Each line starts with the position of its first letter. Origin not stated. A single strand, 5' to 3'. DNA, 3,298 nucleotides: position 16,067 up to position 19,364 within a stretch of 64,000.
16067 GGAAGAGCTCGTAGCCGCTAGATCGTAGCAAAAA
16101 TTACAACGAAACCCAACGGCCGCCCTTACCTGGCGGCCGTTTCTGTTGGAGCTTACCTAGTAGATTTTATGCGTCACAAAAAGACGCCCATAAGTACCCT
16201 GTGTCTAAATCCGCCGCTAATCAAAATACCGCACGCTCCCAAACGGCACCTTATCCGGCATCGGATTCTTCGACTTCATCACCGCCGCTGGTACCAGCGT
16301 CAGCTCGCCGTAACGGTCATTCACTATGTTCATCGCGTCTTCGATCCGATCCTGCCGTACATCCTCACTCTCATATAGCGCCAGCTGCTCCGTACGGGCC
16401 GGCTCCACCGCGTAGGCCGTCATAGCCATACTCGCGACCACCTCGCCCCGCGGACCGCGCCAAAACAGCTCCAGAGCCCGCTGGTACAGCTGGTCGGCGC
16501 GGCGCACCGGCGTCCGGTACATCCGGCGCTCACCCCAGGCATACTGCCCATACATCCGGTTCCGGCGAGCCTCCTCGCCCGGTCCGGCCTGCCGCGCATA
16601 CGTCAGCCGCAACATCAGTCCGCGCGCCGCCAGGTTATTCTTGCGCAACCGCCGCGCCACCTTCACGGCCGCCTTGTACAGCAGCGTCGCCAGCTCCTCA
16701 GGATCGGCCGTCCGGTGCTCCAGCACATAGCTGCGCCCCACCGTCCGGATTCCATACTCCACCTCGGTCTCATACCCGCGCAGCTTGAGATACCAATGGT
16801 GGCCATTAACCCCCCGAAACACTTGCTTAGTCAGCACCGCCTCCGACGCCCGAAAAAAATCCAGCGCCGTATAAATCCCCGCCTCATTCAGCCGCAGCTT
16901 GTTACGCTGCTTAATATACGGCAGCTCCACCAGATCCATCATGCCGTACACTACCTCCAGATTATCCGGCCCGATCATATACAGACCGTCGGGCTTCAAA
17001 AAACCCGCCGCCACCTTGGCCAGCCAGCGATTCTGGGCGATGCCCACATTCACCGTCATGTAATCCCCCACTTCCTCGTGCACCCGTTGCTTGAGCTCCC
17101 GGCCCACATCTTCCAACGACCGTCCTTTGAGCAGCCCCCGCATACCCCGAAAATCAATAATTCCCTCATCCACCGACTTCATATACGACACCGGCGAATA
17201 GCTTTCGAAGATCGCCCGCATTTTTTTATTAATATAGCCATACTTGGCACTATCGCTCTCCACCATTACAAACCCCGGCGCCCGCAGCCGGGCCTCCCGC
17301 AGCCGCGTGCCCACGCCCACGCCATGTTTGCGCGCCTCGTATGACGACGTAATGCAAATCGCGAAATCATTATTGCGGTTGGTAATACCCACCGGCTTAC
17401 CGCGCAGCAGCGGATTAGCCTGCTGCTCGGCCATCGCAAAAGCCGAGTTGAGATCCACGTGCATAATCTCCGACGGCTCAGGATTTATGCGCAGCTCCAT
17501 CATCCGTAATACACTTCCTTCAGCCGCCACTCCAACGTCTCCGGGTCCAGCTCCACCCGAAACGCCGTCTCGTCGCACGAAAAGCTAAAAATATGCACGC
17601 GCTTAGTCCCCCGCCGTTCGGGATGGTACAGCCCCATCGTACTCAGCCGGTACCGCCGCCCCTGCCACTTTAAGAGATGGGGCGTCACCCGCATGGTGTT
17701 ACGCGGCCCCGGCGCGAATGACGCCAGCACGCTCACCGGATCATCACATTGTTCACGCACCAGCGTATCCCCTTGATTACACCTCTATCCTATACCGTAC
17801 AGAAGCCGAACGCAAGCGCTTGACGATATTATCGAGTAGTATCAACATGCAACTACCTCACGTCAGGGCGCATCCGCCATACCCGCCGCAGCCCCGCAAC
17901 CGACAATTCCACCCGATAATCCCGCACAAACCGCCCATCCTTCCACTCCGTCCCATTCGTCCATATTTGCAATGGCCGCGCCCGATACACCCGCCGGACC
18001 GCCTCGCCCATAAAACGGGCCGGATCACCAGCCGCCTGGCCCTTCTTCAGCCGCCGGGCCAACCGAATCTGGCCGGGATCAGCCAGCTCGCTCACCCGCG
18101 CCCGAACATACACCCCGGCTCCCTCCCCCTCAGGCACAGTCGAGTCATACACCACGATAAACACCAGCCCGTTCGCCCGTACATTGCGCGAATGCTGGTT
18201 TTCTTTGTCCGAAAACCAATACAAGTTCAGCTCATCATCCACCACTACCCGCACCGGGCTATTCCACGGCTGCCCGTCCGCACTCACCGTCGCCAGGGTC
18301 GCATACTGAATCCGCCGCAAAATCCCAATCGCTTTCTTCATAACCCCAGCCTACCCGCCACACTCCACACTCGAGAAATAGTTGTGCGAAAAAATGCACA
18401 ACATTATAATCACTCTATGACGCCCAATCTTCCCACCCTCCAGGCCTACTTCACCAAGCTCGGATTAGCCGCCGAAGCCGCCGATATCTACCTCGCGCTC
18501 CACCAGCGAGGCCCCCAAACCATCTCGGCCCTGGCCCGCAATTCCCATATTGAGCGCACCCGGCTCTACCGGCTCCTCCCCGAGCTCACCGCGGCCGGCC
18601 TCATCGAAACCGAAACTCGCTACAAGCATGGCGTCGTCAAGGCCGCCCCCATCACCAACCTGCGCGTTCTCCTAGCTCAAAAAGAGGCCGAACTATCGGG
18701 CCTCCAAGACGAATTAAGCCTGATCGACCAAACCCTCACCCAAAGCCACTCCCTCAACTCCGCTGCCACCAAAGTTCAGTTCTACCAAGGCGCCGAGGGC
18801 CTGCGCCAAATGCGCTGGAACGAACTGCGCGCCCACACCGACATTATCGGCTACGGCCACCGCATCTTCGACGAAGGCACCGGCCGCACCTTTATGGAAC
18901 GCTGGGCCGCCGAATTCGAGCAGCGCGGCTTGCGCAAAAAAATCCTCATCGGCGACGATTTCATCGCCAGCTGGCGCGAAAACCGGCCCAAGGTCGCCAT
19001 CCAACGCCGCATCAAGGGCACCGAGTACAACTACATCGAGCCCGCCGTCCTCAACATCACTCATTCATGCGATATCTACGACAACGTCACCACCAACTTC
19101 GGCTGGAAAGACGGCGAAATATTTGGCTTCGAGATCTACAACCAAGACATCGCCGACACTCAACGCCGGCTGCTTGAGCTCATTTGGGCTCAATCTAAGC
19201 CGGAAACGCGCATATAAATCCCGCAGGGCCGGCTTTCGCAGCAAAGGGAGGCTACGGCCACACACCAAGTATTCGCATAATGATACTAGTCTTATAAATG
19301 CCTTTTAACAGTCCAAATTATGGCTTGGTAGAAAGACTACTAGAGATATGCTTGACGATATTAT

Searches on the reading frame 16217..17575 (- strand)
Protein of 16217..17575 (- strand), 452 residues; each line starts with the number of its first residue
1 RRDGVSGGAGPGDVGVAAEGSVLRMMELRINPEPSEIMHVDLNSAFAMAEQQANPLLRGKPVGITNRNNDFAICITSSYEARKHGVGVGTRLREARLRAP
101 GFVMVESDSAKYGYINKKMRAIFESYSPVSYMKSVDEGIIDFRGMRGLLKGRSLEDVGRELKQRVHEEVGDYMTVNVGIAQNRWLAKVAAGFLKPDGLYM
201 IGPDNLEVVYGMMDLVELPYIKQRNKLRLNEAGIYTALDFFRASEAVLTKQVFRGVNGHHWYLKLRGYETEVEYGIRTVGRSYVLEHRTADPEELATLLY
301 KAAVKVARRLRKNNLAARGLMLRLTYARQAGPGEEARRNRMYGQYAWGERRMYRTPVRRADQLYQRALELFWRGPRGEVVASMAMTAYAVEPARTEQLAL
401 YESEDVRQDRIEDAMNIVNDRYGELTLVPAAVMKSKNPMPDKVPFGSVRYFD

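Call 54: search_protein_families(library=pfam, proteins=[window:16217-17575:-], max_evalue=0.00001)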
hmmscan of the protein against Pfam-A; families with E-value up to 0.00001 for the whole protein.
window:16217-17575:- (452 aa): 2 families
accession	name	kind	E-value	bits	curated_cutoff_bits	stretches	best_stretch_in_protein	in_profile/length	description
PF00817.25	IMS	-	9.8e-30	103.9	23.2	1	40-190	1-147/148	impB/mucB/samB family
PF11799.13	IMS_C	-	3.7e-09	37.4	20.7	1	278-400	3-109/109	impB/mucB/samB family C-terminal domain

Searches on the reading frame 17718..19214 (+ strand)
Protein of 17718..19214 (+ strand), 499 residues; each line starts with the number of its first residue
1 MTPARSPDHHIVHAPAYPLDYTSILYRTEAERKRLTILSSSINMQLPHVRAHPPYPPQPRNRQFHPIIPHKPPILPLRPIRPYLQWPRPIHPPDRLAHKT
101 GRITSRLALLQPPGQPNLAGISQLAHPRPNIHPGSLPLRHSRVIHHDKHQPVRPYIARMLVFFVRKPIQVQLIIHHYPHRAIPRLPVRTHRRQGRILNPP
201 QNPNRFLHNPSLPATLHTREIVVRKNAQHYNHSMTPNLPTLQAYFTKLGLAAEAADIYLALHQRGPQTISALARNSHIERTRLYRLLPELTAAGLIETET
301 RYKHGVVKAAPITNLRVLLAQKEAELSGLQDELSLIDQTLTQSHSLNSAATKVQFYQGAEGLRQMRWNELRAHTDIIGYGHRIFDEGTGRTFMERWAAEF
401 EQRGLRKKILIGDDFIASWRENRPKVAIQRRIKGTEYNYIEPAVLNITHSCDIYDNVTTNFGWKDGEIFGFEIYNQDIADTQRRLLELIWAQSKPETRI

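Call 54: search_protein_families(library=pfam, proteins=[window:17718-19214:+], max_evalue=0.00001)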
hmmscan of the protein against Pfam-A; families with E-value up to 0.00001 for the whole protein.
window:17718-19214:+ (499 aa): 1 family
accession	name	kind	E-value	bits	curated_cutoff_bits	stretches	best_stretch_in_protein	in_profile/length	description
PF01978.25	TrmB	-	7.7e-09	35.7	25.6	1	247-310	3-65/68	Sugar-specific transcriptional regulator TrmB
